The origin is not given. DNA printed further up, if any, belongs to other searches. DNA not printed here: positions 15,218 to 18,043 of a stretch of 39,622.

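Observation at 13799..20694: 6.9-kb gene block inserted between portal and prohead protease in an otherwise canonical HK97-type head module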

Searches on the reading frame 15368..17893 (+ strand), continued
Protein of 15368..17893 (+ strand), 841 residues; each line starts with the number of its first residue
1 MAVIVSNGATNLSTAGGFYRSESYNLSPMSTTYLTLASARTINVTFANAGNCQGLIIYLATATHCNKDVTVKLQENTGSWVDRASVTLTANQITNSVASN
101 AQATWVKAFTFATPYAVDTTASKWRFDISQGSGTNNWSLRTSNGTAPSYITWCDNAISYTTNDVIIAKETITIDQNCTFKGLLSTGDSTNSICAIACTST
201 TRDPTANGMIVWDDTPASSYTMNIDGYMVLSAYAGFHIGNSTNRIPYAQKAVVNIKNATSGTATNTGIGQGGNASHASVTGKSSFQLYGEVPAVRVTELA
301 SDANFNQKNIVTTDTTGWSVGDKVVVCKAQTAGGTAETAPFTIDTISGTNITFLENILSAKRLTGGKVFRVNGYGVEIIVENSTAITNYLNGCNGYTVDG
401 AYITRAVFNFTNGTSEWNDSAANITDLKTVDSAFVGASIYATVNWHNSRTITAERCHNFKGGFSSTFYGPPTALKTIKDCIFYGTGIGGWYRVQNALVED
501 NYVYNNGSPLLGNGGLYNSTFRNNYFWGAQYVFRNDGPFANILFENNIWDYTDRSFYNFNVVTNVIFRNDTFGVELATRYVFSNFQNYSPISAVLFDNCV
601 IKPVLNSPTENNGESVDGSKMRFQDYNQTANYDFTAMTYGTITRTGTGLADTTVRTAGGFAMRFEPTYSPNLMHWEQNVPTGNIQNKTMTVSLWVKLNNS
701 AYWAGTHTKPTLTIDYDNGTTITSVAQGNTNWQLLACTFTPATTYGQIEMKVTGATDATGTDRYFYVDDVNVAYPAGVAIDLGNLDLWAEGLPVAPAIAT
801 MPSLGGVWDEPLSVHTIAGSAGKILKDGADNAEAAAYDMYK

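Call 34: search_protein_families(library=phrogs, proteins=[L008:473-1852:+, L008:1911-3848:+, L008:4507-5259:+, L008:5280-6119:+, L008:7345-8178:+, L008:8189-8848:+, L008:8848-9804:+, L008:12723-13709:+, L008:14208-19367:+, L008:20318-22327:+], max_evalue=0.0001)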
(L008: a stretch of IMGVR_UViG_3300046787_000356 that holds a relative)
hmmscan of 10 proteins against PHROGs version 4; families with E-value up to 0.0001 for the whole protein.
L008:473-1852:+ (459 aa): 8 families
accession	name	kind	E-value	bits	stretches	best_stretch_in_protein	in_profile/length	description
phrog_67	-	other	1e-40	141.5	1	20-443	141-344/743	DNA methyltransferase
phrog_6025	-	other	1.7e-22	81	1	4-186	13-191/192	DNA methyltransferase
phrog_3008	-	other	1.4e-17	64.8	1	192-450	2-219/244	DNA methyltransferase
phrog_498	-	other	6.9e-15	55.6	1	371-445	351-423/633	DNA methyltransferase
phrog_23148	-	unknown function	1.3e-10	42.6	1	373-443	79-147/165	-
phrog_11619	-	other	2e-06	28.4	1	7-69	72-138/186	DNA methyltransferase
phrog_18293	-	other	1e-05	26.5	1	376-452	43-117/119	methyltransferase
phrog_23085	-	unknown function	2.6e-05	24.9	1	374-451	39-111/138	-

L008:1911-3848:+ (645 aa): 0 families

L008:4507-5259:+ (250 aa): 0 families

L008:5280-6119:+ (279 aa): 2 families
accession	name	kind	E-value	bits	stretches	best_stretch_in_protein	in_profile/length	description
phrog_422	-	head and packaging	6.1e-51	174.6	1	1-278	3-293/297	major head protein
phrog_267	-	head and packaging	8.3e-16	59.1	1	13-214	49-257/410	major head protein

L008:7345-8178:+ (277 aa): 0 families

L008:8189-8848:+ (219 aa): 0 families

L008:8848-9804:+ (318 aa): 0 families

L008:12723-13709:+ (328 aa): 0 families

L008:14208-19367:+ (1719 aa): 0 families

L008:20318-22327:+ (669 aa): 0 families

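Call 51: search_protein_families(library=pfam, proteins=[L014:952-2409:+], max_evalue=0.01)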
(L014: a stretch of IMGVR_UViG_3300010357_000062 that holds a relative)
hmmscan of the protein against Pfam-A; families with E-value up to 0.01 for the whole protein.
L014:952-2409:+ (485 aa): 0 families

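Call 71: search_protein_families(library=pfam, proteins=[L008:1911-3848:+, L008:4507-5259:+, L008:7345-8178:+, L008:8189-8848:+, L008:12723-13709:+, L008:14208-19367:+, L008:20318-22327:+, L002:2900-4831:+, L002:9791-10789:+, L002:10799-15130:+], max_evalue=0.01)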
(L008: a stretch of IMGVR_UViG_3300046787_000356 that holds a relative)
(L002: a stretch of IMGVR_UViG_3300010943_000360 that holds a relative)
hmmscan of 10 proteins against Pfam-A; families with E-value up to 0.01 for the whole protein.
L008:1911-3848:+ (645 aa): 0 families

L008:4507-5259:+ (250 aa): 0 families

L008:7345-8178:+ (277 aa): 0 families

L008:8189-8848:+ (219 aa): 0 families

L008:12723-13709:+ (328 aa): 0 families

L008:14208-19367:+ (1719 aa): 0 families

L008:20318-22327:+ (669 aa): 1 family
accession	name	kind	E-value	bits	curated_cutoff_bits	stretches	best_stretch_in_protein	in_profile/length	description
PF21910.2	GH85_C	-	0.0046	17.8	27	0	220-253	19-52/95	GH85 endohexosaminidases, C-terminal domain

L002:2900-4831:+ (643 aa): 1 family
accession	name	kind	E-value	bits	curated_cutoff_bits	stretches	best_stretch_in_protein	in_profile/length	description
PF18338.7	BppL_N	-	2.1e-05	24.4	25.8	1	364-383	6-25/25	Lower baseplate protein N-terminal domain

L002:9791-10789:+ (332 aa): 0 families

L002:10799-15130:+ (1443 aa): 1 family
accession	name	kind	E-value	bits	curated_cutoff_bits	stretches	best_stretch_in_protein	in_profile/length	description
PF01535.26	PPR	-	0.0066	17.1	25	0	683-707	4-28/31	PPR repeat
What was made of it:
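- Tried and rejected: These could be annotated only partly (calls 34, 71).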

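Call 73: find_related_loci(query=A1, collection=genome_contigs, flank=10000)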
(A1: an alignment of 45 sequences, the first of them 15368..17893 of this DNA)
Query A1 (841 aa) in genome_contigs; peptide patterns used: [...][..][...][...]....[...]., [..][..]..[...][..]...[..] (x = any residue, [..] = any of these).
42 stretches matched a pattern; 3 encode a relative of the query (tblastn E <= 1e-3); 3 distinct loci.
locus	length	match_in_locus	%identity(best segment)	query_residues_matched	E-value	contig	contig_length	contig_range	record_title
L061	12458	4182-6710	42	1-839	2e-176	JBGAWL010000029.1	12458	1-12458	MAG: Candidatus Saccharimonadales bacterium isolate MAG_MBR_AS.65 MBRAS-65_NODE_29_length_12458_cov_5.398675, whole geno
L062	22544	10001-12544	39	1-825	3e-147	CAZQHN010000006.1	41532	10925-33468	MAG TPA_asm: uncultured Gammaproteobacteria bacterium isolate SRP263991_co5_264 genome assembly, contig: NODE_1962_lengt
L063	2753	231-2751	34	1-799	2e-57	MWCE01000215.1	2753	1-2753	MAG: Bacteroidetes bacterium ADurb.Bin234 BWY27_contig000215, whole genome shotgun sequence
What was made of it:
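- Tried and rejected: The genome-collection scan returned only three metagenome-assembled contigs that are themselves phage-like (call 73).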

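Call 79: find_encoding_contigs(protein=P0048, flank=9000, max_places=1)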
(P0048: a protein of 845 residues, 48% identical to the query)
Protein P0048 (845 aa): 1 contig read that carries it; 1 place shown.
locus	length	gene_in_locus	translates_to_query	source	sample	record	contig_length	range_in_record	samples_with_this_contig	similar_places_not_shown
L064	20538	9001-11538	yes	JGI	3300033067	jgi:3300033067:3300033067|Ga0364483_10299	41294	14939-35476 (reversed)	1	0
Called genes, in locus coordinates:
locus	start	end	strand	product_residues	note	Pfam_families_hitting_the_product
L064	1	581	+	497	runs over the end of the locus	PF03237:Terminase_6N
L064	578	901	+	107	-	-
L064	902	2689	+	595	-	PF00535:Glycos_transf_2, PF12895:ANAPC3 (faint), PF00515:TPR_1 (faint), PF13181:TPR_8 (faint)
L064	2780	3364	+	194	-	PF13692:Glyco_trans_1_4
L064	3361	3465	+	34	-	-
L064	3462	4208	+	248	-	PF01370:Epimerase, PF04321:RmlD_sub_bind (weak)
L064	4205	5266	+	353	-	PF08421:Methyltransf_13, PF13489:Methyltransf_23, PF08241:Methyltransf_11 (weak), PF08242:Methyltransf_12, PF08484:Methyltransf_14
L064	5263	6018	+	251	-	PF04724:Glyco_transf_17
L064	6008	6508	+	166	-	PF08241:Methyltransf_11, PF13489:Methyltransf_23 (weak), PF13649:Methyltransf_25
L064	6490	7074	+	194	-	PF00535:Glycos_transf_2 (weak)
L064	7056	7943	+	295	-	PF13439:Glyco_transf_4 (faint), PF13692:Glyco_trans_1_4 (weak)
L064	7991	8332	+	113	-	-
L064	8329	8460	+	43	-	-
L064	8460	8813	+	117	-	-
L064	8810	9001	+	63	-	-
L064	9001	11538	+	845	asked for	PF13229:Beta_helix (weak)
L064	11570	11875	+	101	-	-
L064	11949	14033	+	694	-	PF16510:P22_portal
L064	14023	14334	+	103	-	-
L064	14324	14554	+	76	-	-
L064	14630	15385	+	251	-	-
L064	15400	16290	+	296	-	PF17236:SU10_MCP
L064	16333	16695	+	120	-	-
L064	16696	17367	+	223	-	PF24175:SU10_adaptor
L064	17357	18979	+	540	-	-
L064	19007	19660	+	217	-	PF00188:CAP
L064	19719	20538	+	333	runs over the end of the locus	-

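Call 80: find_encoding_contigs(protein=P0095, flank=9000, max_places=1)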
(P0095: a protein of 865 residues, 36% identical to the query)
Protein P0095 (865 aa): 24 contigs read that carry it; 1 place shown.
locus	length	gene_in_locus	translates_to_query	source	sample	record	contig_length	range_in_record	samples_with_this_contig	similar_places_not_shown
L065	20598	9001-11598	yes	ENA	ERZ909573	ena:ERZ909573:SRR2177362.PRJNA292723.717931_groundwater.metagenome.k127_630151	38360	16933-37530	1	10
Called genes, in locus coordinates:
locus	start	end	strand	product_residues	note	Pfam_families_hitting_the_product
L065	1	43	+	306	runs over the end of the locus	PF24175:SU10_adaptor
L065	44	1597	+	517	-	-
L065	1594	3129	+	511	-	-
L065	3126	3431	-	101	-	-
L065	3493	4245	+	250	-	-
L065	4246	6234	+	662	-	-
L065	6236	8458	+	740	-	-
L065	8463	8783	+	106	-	-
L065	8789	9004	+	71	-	-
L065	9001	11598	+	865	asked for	-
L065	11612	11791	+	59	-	-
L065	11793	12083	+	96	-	PF16083:Phage_holin_3_3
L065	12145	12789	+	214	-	-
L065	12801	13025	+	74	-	-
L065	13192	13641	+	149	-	PF13392:HNH_3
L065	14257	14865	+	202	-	PF00145:DNA_methylase (weak)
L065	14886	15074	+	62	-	-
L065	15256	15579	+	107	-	-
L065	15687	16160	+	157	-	-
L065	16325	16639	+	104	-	-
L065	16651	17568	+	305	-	-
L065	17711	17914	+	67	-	-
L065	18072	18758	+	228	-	PF13730:HTH_36 (weak)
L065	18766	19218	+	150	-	-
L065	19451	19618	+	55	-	-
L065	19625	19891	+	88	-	-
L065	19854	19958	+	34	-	-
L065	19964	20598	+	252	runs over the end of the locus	-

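Call 81: find_encoding_contigs(protein=P0113, flank=9000, max_places=1)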
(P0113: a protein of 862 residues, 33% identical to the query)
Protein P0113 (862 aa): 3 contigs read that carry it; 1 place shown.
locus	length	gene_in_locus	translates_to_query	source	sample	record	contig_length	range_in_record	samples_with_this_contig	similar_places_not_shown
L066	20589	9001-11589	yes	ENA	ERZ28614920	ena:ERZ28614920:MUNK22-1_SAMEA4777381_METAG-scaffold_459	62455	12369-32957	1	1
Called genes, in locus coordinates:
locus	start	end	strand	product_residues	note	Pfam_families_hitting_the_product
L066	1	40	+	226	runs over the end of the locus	-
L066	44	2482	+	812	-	-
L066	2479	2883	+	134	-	-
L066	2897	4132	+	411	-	-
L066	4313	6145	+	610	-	-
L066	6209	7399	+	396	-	-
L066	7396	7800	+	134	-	-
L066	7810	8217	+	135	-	-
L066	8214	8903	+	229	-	-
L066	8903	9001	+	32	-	-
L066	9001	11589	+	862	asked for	-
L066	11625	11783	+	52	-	-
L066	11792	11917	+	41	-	-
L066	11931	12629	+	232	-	-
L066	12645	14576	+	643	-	PF12708:Pect-lyase_RHGA_epim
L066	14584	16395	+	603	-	-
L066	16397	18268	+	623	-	-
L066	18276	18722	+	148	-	-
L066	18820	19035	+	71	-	-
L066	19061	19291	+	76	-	-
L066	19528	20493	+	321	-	-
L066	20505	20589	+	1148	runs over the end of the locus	-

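Call 84: search_protein_families(library=phrogs, proteins=[L061:7442-9427:+, L061:6796-7467:+, L061:2654-3484:+, L061:9424-10002:+, L061:10704-11480:+, L002:7546-8166:+, L002:9198-9686:+, L002:15138-15839:+, L009:6377-8794:+, L009:13345-14625:+], max_evalue=0.001)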
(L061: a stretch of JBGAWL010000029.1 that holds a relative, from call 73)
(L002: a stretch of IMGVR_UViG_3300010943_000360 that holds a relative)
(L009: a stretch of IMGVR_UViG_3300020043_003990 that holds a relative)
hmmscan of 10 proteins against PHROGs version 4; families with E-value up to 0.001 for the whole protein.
L061:7442-9427:+ (661 aa): 2 families
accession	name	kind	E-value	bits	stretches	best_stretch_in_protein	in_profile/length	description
phrog_3287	-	head and packaging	3.8e-09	36.9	1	229-580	53-465/524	virion structural protein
phrog_511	-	head and packaging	6e-06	25.9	1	365-486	609-729/862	internal virion protein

L061:6796-7467:+ (223 aa): 4 families
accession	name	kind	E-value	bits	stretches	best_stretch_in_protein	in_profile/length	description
phrog_10775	-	tail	3.1e-14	54.2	1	88-203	93-224/237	tail protein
phrog_2941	-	head and packaging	5.6e-09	36.9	1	40-210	41-201/208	virion structural protein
phrog_399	-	head and packaging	4.6e-07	30.6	1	4-180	3-180/220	structural protein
phrog_7578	-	unknown function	6.1e-05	23.2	0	116-177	178-243/300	-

L061:2654-3484:+ (276 aa): 0 families

L061:9424-10002:+ (192 aa): 0 families

L061:10704-11480:+ (258 aa): 0 families

L002:7546-8166:+ (206 aa): 1 family
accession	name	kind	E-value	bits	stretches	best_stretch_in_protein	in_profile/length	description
phrog_8156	-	other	2.8e-19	70.3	1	23-203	53-226/244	methyltransferase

L002:9198-9686:+ (162 aa): 0 families

L002:15138-15839:+ (233 aa): 0 families

L009:6377-8794:+ (805 aa): 15 families
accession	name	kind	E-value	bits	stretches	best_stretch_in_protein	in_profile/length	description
phrog_2662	-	head and packaging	2.6e-87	295.1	1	56-755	64-711/717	portal protein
phrog_12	-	head and packaging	6.8e-60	204.8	1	4-701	44-604/646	portal protein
phrog_2468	-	head and packaging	8.9e-18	65.8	1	568-758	95-278/303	head morphogenesis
phrog_595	-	head and packaging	1.8e-15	58.3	1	599-787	161-331/513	head maturation protease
phrog_115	-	head and packaging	3.2e-15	57.3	1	622-798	210-363/665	minor head protein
phrog_5929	-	head and packaging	8e-15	55.8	1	218-403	5-193/228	portal protein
phrog_6577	-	unknown function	7.3e-13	48.7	1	605-782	102-256/1066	-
phrog_4728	-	head and packaging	9.5e-11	42.2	1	624-761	190-310/591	head morphogenesis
phrog_3517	-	head and packaging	2.4e-09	38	1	654-771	234-347/371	head morphogenesis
phrog_2271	-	head and packaging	5.5e-07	28.7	1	195-402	185-391/859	portal protein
phrog_7625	-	head and packaging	6.9e-06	26.2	1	632-764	145-260/504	head morphogenesis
phrog_19443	-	head and packaging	8.9e-06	25.4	1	622-775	172-310/579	minor head protein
phrog_21454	-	unknown function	5.1e-05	23.6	1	239-402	6-168/320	-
phrog_2841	-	head and packaging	0.00014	22.1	0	621-701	198-276/525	minor head protein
phrog_241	-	head and packaging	0.00037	20.6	1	608-759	143-279/679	head morphogenesis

L009:13345-14625:+ (426 aa): 4 families
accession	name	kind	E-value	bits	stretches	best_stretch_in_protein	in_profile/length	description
phrog_10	-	head and packaging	1.4e-71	243.5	1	3-425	264-635/752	major head protein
phrog_617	-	head and packaging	4.2e-25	89.7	1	120-426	328-624/626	major head protein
phrog_15928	-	head and packaging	5e-12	47.2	1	280-420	41-174/185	major head protein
phrog_17162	-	unknown function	7.6e-06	27.1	1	366-423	29-80/85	-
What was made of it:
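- In L061 the next gene is a tail protein, phrog_10775 (call 84).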

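Call 100: search_protein_families(library=ncbifam, proteins=[window:15368-17893:+], max_evalue=0.01)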
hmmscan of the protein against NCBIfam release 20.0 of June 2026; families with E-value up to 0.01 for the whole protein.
window:15368-17893:+ (841 aa): 0 families
